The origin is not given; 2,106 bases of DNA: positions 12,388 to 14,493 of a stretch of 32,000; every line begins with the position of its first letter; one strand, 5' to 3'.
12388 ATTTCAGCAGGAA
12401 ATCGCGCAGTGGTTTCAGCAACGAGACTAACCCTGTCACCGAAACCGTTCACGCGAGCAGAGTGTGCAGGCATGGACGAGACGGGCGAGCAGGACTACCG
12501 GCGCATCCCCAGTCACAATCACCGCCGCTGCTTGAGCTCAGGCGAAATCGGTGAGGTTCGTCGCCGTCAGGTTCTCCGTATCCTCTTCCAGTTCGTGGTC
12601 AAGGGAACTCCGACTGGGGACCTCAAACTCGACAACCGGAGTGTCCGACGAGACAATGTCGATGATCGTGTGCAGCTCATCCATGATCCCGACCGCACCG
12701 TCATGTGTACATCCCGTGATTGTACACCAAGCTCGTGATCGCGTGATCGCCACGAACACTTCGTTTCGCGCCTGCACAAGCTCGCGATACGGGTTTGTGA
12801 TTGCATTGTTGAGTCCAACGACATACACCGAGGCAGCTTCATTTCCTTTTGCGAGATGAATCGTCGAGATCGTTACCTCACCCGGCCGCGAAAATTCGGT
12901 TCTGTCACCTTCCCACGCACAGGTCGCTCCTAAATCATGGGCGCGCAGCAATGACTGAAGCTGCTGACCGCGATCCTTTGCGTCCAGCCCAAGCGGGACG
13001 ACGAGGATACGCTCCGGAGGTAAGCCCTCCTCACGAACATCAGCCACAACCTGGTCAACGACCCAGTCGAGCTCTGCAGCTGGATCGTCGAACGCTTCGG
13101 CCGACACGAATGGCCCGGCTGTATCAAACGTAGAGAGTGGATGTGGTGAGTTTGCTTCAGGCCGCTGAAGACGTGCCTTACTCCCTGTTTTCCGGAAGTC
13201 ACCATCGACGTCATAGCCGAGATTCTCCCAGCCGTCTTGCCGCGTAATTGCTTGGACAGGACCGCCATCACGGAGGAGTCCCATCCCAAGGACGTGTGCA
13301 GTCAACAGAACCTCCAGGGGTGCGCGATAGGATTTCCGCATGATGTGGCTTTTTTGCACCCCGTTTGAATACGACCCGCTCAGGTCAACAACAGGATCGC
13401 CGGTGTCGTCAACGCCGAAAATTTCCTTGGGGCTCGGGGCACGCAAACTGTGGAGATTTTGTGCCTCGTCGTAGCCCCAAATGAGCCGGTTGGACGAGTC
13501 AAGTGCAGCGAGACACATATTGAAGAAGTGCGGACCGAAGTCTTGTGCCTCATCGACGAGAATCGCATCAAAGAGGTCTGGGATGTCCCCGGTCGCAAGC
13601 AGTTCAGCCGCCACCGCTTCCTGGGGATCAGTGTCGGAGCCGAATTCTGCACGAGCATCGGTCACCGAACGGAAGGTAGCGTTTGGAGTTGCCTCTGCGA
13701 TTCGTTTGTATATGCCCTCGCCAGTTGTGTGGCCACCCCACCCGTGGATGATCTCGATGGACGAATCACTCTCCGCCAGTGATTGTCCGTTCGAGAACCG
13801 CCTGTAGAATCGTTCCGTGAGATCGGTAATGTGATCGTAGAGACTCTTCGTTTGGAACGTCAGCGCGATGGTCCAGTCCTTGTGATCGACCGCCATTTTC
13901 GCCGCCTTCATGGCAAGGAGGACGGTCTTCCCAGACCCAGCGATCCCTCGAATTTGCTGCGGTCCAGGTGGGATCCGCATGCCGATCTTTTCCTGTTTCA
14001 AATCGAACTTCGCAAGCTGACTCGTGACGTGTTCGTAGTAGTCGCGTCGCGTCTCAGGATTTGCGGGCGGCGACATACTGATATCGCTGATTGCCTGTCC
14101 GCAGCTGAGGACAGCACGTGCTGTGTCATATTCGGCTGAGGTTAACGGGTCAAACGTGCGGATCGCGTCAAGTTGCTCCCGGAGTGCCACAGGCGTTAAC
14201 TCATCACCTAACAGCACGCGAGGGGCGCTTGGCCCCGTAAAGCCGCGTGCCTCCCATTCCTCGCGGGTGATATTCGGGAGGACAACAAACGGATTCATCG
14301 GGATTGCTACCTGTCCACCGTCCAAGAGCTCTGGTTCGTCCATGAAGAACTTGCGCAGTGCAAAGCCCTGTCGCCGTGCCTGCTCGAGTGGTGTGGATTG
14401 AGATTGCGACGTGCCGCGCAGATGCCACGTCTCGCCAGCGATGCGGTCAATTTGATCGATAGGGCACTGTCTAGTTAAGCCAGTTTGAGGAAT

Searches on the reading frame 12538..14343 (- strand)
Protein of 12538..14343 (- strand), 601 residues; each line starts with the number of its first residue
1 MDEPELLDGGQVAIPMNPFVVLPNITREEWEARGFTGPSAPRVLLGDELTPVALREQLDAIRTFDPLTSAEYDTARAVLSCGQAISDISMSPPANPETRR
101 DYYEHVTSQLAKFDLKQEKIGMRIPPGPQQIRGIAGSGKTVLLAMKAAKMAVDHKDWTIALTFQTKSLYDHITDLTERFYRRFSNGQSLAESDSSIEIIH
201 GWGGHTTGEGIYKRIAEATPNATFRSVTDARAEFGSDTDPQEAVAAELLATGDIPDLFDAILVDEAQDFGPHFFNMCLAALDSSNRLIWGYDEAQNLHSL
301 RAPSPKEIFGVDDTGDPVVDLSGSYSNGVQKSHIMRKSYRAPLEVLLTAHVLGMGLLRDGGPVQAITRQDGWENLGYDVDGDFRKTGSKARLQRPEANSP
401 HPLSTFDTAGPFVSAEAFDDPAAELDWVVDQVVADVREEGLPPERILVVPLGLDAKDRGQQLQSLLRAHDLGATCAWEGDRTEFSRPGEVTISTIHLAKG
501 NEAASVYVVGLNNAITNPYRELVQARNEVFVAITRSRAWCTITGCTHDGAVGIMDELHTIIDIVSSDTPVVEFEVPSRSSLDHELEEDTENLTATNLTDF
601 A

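Call 15: search_protein_families(library=pfam, proteins=[window:12538-14343:-], max_evalue=0.01)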
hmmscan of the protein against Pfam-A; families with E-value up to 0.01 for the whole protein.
window:12538-14343:- (601 aa): 5 families
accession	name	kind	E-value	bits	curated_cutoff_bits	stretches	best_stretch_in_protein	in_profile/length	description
PF13538.12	UvrD_C_2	-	2.5e-07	30.9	27.4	1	490-542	2-51/52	UvrD-like helicase C-terminal domain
PF13361.12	UvrD_C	-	2.5e-05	24.3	25.6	1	485-543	282-346/350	UvrD-like helicase C-terminal domain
PF01443.25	Viral_helicase1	-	0.00073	19.9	21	0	487-542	178-226/228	Viral superfamily 1 RNA helicase core domain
PF00580.27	UvrD-helicase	-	0.0062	16.7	23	0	125-204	12-87/271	UvrD/REP helicase N-terminal domain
PF25199.1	nSTAND_NTPase5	-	0.009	16.3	34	0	130-165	45-79/145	Novel STAND NTPase 5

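Call 66: search_protein_families(library=padloc, proteins=[window:12538-14343:-], max_evalue=0.01)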
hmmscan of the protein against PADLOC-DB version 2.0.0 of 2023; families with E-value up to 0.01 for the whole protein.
window:12538-14343:- (601 aa): 13 families
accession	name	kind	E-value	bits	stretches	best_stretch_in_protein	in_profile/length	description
PDLC03002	Helicase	-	3e-95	318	1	71-577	145-646/707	-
PDLC00132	GajB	-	7.6e-14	49.3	1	485-543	536-599/625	UrvD helicase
PDLC01087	C3a187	-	8.9e-14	49.2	1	107-328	196-389/559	NERD+UvrD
PDLC00117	GajB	-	1.1e-07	28.7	1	485-543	510-573/604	UrvD helicase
PDLC00114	GajB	-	4.3e-07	26.9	1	487-543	545-610/635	UrvD helicase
PDLC00103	GajB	-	8.1e-07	26.3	1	475-547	506-579/612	UrvD helicase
PDLC02350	AbiO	-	6.1e-05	20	0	258-299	258-300/468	AbiO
PDLC00127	GajB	-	0.00057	16.5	0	484-522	500-538/594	UrvD helicase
PDLC02372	Nhi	-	0.00096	15.9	0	258-299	264-303/470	-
PDLC00123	GajB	-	0.0017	15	0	487-543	439-506/540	UrvD helicase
PDLC00107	GajB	-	0.0024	14.6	0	489-523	479-513/587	UrvD helicase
PDLC00122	GajB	-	0.0033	14.4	0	132-167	22-59/502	UrvD helicase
PDLC00104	GajB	-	0.0055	13.5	0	489-544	503-563/574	UrvD helicase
